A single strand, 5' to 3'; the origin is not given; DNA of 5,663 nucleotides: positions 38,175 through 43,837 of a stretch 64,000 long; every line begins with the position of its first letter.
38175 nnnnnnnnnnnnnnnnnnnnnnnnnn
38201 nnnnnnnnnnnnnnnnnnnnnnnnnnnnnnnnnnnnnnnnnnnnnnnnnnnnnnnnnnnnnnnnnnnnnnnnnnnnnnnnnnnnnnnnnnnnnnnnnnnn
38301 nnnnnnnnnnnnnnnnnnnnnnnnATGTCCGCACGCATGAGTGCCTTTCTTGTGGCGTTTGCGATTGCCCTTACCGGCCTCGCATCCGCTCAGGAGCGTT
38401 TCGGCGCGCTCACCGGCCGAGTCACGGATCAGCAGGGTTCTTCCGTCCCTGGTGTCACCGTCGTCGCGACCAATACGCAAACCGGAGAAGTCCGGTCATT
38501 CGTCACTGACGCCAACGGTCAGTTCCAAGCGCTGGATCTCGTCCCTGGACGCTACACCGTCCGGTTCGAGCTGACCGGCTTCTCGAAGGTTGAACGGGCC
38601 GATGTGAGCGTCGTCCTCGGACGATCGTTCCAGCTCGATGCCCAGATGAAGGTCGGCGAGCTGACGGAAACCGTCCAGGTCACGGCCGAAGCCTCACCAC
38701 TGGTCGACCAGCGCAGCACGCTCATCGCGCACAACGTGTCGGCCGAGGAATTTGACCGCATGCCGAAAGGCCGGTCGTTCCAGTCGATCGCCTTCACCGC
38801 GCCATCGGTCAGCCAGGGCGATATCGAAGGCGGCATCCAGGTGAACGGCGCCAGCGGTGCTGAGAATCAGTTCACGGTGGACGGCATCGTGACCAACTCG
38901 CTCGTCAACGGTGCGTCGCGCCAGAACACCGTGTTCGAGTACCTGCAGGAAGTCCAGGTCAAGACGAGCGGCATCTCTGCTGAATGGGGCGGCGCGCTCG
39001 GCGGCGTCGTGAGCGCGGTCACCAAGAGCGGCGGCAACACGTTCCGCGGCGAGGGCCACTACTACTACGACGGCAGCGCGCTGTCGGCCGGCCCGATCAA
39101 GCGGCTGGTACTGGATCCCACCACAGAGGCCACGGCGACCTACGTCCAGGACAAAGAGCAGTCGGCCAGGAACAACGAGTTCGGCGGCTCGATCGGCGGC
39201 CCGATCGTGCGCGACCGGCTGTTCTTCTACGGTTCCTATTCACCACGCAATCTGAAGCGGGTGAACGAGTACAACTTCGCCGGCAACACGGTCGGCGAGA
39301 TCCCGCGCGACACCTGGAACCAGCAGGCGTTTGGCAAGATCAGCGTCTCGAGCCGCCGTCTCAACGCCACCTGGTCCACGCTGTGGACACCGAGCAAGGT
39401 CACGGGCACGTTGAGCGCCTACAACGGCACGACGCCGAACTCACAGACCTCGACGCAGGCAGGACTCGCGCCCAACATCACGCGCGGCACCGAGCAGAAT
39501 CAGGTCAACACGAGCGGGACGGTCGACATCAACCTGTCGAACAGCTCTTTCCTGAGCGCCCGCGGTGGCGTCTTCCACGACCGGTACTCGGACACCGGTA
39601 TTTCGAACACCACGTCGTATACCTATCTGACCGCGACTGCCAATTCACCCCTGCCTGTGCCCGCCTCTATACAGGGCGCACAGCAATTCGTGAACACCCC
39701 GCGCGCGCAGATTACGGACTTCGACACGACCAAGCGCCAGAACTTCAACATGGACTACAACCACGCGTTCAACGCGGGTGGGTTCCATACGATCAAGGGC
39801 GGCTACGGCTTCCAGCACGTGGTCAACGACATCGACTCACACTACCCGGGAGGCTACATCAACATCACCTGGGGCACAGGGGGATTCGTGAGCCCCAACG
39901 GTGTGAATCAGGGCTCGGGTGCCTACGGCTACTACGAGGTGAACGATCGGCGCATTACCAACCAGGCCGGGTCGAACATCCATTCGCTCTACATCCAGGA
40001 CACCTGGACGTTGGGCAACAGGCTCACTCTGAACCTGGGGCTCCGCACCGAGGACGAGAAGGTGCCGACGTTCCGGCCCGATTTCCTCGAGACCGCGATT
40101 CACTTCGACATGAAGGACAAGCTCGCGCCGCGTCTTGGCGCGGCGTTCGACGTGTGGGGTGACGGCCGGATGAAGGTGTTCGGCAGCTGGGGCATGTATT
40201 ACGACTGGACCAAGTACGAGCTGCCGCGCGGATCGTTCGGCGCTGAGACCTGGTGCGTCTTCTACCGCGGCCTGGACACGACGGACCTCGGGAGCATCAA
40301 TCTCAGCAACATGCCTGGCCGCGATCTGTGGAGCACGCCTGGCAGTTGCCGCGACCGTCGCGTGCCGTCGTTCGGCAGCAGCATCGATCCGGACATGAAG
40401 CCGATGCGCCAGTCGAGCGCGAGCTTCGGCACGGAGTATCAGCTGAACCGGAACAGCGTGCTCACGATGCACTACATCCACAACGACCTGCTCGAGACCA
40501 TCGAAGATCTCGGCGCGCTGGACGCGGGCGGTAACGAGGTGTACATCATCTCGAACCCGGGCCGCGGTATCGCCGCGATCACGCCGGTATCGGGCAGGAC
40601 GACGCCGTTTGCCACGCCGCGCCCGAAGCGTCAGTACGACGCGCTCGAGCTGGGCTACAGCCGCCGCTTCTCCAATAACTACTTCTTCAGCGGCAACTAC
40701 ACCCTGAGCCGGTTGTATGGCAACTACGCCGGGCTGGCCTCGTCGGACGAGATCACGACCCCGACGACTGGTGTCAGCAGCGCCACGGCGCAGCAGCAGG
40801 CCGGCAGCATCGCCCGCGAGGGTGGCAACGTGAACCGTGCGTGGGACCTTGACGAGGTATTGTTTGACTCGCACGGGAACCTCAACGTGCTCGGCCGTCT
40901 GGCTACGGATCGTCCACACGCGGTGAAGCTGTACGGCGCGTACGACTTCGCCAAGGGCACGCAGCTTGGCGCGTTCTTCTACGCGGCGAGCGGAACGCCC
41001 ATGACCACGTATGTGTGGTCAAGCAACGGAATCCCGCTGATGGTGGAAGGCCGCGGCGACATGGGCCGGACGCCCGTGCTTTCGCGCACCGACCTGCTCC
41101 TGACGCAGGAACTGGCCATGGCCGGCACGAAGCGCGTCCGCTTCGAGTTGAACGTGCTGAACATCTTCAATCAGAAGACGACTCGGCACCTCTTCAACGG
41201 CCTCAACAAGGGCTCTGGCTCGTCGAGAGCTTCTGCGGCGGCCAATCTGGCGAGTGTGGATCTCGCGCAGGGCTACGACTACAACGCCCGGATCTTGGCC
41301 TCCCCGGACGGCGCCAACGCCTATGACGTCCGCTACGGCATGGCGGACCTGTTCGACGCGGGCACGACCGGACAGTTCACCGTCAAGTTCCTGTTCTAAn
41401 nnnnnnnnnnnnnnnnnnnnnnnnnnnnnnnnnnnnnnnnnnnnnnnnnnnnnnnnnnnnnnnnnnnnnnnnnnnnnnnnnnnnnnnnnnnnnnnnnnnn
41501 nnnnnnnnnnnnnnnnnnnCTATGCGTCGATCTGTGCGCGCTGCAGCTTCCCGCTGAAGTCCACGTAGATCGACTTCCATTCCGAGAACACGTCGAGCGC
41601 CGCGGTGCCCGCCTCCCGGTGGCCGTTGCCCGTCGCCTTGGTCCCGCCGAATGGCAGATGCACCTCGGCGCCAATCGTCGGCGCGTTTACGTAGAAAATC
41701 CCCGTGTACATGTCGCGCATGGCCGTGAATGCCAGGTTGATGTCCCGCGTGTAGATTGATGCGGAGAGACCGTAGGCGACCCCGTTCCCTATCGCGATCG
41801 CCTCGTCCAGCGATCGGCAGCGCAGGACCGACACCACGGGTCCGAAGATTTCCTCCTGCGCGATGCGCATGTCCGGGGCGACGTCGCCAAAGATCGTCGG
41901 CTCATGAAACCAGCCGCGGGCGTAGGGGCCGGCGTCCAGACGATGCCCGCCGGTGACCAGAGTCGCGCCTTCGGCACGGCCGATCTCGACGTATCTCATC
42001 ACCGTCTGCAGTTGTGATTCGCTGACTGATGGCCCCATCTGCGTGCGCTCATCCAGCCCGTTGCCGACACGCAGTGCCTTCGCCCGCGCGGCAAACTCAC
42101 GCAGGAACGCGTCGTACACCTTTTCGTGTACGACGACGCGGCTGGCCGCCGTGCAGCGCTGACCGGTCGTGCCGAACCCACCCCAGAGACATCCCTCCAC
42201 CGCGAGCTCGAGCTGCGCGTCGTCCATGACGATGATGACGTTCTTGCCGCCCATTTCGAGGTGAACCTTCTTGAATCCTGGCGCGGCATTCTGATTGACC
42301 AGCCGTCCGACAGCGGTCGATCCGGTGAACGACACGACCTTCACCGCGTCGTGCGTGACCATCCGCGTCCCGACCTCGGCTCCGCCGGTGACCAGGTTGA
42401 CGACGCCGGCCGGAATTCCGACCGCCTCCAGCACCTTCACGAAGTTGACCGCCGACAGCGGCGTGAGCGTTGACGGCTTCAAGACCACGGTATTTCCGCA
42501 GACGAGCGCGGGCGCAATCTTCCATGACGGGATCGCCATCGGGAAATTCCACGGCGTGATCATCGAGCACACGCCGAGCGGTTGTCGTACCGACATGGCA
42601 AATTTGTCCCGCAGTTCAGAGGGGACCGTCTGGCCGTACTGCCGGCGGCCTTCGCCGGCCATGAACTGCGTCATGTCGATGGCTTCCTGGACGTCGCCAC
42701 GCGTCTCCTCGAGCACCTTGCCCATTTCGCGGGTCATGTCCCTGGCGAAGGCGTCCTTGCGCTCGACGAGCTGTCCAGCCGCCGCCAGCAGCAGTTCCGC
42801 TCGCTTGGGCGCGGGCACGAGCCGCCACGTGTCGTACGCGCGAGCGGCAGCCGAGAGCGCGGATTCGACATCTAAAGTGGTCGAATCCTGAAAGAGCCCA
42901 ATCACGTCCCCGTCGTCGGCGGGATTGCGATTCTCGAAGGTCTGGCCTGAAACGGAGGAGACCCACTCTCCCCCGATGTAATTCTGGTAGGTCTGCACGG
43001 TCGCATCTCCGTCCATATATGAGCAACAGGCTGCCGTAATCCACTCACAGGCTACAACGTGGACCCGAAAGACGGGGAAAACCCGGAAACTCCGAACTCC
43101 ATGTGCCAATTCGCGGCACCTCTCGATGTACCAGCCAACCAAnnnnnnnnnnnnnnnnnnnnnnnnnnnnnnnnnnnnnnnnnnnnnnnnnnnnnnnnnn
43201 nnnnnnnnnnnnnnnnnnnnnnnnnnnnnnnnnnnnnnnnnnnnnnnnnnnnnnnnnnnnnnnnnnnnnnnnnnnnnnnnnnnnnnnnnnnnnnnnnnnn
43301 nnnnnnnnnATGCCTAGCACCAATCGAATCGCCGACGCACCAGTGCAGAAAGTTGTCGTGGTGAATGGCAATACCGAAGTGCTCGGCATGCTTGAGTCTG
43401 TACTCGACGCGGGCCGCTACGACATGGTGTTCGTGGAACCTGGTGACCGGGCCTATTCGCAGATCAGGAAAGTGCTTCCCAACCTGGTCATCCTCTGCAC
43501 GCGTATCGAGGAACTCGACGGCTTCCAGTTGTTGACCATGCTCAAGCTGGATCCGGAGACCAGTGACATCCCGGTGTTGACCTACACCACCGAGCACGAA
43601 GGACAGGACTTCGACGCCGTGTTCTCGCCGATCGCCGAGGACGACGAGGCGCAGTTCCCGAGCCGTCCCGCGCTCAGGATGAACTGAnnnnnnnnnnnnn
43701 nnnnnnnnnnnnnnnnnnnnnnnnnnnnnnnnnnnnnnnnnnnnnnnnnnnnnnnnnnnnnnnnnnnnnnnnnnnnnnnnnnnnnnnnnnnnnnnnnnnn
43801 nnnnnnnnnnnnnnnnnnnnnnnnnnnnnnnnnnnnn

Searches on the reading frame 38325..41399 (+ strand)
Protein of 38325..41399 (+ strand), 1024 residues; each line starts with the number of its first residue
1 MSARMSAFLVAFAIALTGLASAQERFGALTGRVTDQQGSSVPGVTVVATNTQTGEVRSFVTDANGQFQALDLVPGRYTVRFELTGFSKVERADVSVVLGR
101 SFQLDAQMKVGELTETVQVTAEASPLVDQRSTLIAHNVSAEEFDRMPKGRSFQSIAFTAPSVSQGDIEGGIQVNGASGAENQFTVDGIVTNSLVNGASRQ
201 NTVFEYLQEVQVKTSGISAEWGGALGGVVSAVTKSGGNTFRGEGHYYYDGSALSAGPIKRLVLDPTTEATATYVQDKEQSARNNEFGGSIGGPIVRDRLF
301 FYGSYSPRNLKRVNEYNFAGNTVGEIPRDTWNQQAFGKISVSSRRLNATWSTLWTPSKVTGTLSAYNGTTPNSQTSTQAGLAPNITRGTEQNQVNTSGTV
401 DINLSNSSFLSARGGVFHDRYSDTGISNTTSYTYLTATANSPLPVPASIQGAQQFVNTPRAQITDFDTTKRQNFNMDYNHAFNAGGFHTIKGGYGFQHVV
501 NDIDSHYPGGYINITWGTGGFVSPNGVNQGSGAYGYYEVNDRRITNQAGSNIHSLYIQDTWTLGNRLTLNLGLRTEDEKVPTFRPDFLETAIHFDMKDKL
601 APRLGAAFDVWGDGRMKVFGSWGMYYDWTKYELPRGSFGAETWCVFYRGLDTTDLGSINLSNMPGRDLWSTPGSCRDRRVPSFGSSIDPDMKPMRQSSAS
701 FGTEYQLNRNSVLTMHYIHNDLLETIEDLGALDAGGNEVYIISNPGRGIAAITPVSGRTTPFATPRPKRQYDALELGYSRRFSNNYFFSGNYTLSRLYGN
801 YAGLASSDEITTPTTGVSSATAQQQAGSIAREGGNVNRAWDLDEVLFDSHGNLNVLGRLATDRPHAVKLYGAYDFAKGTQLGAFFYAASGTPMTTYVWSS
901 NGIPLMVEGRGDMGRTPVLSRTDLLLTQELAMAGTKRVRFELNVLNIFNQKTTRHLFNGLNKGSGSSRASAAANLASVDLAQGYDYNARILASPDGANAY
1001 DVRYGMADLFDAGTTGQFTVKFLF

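Call 22: search_protein_families(library=pfam, proteins=[window:38325-41399:+])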
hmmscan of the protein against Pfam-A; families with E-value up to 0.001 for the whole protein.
window:38325-41399:+ (1024 aa): 6 families
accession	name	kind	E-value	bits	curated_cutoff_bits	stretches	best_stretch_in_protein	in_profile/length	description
PF25183.1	OMP_b-brl_4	-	3.3e-35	122.2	30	2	359-813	171-648/838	Outer membrane beta barrel domain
PF13620.12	CarboxypepD_reg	-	1.6e-19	70.4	32.3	1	29-109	2-82/82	Carboxypeptidase regulatory-like domain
PF13715.12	CarbopepD_reg_2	-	1.2e-08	35.3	32.2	1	29-91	1-60/88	CarboxypepD_reg-like domain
PF17210.9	SdrD_B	-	1.1e-05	26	29.7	1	34-84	17-67/112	SdrD B-like domain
PF00593.30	TonB_dep_Rec_b-barrel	-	0.00031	21.2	27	1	340-875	11-379/436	TonB dependent receptor-like, beta-barrel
PF07715.20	Plug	-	0.00071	20.5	23.9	1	136-228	10-107/107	TonB-dependent Receptor Plug Domain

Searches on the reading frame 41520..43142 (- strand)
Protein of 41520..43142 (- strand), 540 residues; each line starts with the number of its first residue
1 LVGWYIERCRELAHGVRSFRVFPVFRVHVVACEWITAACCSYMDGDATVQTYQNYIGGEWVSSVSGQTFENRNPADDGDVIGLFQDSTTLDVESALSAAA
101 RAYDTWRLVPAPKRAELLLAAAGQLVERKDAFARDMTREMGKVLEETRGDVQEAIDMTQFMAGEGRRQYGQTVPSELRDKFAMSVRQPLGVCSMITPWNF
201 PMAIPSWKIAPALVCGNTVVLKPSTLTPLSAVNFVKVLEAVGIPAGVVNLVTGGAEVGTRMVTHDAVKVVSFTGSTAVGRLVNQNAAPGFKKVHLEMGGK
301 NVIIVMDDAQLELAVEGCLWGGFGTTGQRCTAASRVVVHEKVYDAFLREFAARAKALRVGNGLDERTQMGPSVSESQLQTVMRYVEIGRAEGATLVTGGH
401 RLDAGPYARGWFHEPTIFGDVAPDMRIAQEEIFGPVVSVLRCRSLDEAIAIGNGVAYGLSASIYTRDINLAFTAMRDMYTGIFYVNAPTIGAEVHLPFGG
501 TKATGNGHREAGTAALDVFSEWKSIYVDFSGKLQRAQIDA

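Call 6: search_protein_families(library=pfam, proteins=[window:41520-43142:-])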
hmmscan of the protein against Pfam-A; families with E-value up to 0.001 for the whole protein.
window:41520-43142:- (540 aa): 1 family
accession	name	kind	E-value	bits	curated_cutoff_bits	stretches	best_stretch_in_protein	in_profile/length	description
PF00171.27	Aldedh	-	1.2e-169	565.2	23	1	60-525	1-461/461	Aldehyde dehydrogenase family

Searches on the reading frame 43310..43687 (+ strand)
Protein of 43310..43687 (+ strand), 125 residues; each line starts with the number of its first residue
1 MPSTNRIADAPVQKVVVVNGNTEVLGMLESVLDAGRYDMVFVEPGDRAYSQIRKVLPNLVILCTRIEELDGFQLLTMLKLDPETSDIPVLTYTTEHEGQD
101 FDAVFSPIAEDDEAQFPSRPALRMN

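Call 6: search_protein_families(library=pfam, proteins=[window:43310-43687:+])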
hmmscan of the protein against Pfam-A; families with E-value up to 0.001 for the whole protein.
window:43310-43687:+ (125 aa): 1 family
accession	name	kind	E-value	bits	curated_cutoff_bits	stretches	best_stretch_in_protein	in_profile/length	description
PF00072.30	Response_reg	-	1.1e-06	29.2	30.2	1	15-104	1-88/111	Response regulator receiver domain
